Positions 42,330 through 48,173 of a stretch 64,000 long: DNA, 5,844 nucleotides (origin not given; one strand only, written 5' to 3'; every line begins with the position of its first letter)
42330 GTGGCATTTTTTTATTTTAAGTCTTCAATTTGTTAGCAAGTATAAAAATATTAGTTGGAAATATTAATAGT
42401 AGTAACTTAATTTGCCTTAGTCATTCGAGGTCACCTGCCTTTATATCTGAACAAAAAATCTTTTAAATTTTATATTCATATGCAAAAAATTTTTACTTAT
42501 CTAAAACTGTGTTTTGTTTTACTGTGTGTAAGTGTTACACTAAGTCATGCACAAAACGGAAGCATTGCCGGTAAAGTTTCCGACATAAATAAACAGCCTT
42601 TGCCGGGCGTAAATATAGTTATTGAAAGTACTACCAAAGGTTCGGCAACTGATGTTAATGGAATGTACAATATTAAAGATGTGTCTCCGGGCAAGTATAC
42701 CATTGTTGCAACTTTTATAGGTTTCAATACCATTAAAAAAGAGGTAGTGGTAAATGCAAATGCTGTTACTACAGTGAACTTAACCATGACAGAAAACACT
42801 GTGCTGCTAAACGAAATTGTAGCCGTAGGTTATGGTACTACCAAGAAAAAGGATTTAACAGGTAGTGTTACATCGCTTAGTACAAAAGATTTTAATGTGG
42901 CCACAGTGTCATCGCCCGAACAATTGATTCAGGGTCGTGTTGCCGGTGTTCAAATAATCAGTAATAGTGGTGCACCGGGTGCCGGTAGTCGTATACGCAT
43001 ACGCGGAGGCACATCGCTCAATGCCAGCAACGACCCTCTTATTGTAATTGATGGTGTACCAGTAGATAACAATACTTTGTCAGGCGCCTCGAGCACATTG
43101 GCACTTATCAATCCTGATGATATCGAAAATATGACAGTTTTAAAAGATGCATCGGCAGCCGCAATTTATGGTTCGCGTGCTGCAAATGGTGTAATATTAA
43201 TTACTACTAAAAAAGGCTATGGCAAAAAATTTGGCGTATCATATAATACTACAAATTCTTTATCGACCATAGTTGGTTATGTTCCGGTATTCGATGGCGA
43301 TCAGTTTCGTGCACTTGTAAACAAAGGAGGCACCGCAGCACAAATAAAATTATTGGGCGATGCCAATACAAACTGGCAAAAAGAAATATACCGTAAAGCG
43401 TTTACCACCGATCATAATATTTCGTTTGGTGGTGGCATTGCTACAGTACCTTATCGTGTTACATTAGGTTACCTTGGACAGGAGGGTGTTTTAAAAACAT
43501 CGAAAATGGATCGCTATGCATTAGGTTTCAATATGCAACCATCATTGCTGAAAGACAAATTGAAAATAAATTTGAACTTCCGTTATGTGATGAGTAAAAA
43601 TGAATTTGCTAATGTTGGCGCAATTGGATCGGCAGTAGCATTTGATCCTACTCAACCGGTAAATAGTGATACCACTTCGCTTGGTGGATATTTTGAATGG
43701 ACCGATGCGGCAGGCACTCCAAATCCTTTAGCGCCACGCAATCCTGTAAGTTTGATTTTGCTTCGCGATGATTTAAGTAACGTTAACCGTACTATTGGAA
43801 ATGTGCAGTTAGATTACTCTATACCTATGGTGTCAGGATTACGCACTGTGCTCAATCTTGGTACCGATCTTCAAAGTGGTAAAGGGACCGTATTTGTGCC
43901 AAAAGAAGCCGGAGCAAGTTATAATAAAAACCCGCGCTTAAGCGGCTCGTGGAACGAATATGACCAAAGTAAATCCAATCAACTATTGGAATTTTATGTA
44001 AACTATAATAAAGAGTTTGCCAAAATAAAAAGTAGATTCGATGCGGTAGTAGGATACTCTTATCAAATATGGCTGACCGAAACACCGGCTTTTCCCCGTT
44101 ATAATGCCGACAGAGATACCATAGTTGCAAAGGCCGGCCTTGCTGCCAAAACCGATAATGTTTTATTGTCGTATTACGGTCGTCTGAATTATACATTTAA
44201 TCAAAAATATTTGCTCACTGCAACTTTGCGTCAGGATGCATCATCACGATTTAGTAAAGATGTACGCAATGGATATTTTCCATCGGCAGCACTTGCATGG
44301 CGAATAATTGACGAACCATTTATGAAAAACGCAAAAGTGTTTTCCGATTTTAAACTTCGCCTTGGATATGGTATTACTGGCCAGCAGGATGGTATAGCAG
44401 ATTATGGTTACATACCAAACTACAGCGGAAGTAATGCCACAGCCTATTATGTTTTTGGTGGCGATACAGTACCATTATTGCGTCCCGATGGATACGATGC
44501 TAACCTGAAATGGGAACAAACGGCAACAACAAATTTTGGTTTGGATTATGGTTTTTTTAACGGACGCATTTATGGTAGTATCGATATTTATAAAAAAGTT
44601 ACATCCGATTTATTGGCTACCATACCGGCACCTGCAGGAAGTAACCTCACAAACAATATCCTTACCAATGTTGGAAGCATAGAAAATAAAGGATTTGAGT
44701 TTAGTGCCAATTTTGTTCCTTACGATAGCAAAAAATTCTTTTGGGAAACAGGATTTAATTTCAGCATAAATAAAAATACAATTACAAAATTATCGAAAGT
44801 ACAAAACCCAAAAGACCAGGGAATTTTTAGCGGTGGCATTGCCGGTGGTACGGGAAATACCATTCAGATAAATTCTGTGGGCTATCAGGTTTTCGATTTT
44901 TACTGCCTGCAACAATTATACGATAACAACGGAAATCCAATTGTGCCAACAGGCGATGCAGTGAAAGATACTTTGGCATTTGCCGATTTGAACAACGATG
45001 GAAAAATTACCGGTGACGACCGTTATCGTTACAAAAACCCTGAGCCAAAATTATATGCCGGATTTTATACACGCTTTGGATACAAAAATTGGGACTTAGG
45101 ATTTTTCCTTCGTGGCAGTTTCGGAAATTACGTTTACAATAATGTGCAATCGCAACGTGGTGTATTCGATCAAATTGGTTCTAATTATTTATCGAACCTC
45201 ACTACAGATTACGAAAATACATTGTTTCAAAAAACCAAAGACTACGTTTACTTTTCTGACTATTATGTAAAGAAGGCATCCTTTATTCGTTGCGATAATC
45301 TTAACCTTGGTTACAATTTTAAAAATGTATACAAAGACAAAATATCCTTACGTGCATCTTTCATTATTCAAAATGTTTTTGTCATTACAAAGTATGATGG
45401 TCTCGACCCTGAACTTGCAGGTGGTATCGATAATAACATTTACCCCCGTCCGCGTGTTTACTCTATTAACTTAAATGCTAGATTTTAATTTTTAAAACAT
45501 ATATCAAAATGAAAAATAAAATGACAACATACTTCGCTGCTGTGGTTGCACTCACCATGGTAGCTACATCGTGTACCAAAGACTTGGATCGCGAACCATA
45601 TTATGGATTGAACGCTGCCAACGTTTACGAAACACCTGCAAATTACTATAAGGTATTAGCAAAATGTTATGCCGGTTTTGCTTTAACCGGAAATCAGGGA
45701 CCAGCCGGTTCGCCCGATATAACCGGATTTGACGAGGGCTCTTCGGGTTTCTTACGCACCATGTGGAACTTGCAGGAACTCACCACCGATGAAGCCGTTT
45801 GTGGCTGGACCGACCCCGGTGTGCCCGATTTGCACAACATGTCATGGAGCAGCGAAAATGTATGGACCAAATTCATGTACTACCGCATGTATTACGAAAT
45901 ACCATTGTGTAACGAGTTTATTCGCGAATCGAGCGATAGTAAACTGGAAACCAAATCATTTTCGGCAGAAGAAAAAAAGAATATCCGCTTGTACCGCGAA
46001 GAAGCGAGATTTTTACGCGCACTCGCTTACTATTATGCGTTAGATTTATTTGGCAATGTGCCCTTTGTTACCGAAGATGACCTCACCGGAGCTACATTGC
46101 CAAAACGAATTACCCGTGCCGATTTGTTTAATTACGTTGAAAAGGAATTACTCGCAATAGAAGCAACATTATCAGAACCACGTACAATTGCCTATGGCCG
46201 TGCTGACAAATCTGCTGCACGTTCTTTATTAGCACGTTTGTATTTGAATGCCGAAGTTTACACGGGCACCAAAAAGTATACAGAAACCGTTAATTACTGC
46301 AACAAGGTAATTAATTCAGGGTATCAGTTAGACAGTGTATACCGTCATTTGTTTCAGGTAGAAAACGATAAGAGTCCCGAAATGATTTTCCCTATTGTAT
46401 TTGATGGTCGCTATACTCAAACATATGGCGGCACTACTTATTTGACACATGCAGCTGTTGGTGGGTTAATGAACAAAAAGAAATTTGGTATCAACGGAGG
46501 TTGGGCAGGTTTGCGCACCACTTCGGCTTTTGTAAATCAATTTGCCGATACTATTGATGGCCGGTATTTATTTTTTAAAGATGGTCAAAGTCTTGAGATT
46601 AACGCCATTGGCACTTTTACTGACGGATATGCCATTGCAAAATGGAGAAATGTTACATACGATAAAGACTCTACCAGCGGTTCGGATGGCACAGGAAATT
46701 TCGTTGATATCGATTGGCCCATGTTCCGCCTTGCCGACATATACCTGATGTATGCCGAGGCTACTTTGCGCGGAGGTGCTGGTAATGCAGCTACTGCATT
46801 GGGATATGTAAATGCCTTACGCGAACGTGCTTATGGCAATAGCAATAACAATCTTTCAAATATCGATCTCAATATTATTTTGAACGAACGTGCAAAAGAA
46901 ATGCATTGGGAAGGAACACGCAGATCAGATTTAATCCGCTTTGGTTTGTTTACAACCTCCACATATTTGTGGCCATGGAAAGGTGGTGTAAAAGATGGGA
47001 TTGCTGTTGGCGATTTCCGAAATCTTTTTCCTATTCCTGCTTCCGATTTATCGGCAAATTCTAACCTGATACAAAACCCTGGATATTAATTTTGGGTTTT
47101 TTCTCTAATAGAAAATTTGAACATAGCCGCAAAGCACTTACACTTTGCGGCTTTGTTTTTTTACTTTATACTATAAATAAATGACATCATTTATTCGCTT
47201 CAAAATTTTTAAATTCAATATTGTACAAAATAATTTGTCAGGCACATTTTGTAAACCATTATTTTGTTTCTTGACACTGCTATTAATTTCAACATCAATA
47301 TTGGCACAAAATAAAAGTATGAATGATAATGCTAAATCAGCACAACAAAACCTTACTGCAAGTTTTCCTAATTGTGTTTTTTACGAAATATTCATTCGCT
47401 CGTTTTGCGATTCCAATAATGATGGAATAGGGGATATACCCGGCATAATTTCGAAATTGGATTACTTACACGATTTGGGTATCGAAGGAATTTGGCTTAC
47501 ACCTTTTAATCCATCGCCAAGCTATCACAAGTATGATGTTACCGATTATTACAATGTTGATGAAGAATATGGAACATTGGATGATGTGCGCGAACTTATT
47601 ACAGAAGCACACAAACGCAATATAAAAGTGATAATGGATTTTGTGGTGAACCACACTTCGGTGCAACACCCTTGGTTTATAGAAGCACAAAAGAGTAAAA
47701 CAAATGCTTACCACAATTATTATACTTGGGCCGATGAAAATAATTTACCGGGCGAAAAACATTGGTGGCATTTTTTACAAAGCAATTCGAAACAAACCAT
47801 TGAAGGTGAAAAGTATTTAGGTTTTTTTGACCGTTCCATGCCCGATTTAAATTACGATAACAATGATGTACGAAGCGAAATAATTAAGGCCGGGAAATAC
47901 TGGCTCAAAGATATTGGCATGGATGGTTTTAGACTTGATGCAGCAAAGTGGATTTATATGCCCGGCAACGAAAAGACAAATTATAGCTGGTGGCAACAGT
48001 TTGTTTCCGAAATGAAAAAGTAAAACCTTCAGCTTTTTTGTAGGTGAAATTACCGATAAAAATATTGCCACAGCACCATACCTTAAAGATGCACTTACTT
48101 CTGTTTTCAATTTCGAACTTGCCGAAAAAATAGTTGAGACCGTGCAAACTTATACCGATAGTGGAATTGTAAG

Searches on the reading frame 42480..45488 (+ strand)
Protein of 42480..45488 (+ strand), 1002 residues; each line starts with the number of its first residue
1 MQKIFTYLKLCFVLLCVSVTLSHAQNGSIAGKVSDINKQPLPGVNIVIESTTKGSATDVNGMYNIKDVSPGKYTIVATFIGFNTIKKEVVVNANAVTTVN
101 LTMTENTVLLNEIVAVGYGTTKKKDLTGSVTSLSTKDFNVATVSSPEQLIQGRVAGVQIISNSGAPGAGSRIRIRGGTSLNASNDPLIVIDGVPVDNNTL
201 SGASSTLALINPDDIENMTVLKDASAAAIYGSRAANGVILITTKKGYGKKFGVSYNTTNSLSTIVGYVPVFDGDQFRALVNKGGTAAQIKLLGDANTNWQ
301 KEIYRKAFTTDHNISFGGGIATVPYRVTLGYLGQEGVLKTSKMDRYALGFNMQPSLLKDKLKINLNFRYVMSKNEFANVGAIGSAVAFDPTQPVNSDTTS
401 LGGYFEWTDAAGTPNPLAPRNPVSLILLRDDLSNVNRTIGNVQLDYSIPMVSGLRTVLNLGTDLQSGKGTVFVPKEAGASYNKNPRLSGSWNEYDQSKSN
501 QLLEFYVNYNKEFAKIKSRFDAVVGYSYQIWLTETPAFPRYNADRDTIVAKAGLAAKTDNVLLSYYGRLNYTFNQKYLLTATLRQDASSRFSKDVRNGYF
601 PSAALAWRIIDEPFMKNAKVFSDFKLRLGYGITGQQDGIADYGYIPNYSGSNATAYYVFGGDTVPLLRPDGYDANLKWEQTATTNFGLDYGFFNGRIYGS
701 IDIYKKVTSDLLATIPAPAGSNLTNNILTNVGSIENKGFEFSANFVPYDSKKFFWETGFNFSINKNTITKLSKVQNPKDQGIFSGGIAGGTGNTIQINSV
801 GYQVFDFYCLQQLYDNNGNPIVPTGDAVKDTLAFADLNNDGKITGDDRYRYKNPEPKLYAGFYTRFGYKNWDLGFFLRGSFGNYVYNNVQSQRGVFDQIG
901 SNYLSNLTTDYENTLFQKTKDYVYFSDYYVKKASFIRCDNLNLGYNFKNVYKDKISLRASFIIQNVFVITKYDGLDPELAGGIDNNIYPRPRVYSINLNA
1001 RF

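Call 36: search_protein_families(library=pfam, proteins=[window:42480-45488:+], max_evalue=0.00001)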
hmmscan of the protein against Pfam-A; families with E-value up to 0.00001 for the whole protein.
window:42480-45488:+ (1002 aa): 4 families
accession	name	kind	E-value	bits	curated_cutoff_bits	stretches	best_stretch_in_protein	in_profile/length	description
PF13715.12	CarbopepD_reg_2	-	8.4e-21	74.2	32.2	1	29-114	1-87/88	CarboxypepD_reg-like domain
PF07715.20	Plug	-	1.2e-20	74.5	23.9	1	122-238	1-107/107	TonB-dependent Receptor Plug Domain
PF13620.12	CarboxypepD_reg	-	3e-15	56.8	32.3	1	28-104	1-82/82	Carboxypeptidase regulatory-like domain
PF00593.30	TonB_dep_Rec_b-barrel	-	6.9e-14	53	27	1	395-927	9-416/436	TonB dependent receptor-like, beta-barrel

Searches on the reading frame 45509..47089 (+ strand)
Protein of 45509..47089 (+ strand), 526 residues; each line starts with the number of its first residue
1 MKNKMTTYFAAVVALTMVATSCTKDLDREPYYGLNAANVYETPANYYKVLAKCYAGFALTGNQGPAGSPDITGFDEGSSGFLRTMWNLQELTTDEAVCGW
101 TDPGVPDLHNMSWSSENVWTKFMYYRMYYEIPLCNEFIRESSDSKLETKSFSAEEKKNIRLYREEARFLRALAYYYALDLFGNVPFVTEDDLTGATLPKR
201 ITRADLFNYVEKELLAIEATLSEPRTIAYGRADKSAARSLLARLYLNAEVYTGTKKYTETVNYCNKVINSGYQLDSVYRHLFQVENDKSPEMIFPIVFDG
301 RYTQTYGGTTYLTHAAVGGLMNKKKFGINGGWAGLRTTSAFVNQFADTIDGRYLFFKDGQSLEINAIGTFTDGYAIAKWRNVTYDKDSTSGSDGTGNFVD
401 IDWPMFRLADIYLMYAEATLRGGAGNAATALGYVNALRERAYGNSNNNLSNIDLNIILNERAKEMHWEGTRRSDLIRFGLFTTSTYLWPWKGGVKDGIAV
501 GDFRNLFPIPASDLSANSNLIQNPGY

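Call 36: search_protein_families(library=pfam, proteins=[window:45509-47089:+], max_evalue=0.00001)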
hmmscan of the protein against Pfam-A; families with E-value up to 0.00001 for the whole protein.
window:45509-47089:+ (526 aa): 2 families
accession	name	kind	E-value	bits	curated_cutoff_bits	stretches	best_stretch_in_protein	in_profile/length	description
PF07980.17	SusD_RagB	-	2e-32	113.5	23.1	1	329-526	99-297/297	SusD family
PF14322.12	SusD-like_3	-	6e-12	46.6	27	1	110-246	64-191/191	Starch-binding associating with outer membrane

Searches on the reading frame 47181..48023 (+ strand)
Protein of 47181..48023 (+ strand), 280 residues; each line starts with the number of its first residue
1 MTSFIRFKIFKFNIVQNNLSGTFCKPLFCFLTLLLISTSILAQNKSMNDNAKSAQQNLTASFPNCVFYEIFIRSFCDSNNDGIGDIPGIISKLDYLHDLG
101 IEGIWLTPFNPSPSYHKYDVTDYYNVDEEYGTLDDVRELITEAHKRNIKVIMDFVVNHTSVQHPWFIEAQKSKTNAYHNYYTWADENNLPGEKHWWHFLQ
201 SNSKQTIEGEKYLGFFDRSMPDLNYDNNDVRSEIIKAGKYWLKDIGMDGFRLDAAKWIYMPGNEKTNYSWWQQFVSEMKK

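Call 36: search_protein_families(library=pfam, proteins=[window:47181-48023:+], max_evalue=0.00001)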
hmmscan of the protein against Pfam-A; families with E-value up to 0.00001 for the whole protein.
window:47181-48023:+ (280 aa): 1 family
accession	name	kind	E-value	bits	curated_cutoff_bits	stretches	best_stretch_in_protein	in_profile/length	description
PF00128.31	Alpha-amylase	-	6e-64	217.3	22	1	70-267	2-206/446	Alpha amylase, catalytic domain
